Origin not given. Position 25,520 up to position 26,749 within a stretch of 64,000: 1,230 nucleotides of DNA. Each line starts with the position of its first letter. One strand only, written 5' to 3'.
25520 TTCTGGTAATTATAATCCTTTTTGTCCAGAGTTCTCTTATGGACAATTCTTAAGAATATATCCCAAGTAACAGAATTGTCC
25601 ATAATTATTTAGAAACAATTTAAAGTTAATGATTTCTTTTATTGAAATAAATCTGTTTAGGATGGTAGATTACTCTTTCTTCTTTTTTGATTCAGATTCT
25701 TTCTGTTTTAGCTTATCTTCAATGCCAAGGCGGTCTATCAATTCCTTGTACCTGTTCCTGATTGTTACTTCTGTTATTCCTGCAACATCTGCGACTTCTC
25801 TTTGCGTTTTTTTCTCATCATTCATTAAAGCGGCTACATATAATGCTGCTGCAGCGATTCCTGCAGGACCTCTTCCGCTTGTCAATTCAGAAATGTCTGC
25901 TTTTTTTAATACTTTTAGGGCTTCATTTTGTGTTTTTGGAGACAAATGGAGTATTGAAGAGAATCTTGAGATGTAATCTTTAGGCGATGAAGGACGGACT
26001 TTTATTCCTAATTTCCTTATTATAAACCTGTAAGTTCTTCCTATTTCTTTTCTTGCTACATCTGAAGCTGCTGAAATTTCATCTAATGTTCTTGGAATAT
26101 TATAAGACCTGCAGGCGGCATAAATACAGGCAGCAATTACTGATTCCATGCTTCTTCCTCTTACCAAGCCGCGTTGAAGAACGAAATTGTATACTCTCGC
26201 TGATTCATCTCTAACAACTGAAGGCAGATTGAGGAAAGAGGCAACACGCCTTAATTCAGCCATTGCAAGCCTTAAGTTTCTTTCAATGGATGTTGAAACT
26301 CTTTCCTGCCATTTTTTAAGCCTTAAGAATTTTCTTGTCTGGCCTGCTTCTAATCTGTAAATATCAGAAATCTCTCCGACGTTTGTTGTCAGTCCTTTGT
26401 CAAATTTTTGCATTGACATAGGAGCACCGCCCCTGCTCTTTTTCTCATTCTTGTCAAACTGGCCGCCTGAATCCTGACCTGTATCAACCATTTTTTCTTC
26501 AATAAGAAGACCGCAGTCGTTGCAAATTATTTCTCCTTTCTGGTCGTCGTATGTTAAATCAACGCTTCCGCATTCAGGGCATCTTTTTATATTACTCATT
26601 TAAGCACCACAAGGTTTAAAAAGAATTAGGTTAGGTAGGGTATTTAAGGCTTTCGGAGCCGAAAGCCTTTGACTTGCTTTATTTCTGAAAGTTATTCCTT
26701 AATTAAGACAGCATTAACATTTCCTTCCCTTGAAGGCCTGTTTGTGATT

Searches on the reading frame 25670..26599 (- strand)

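Call 86: search_protein_families(library=pfam, proteins=[window:25670-26599:-], max_evalue=0.0001)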
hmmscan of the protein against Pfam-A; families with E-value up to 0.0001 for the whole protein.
window:25670-26599:- (309 aa): 2 families
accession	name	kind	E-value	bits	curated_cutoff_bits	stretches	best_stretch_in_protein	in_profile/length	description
PF00382.24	TFIIB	-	5.9e-47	158.1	23.6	2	202-289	4-91/92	Transcription factor TFIIB repeat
PF08271.17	Zn_Ribbon_TF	-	4.7e-11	42.5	29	1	6-41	2-37/43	TFIIB zinc-binding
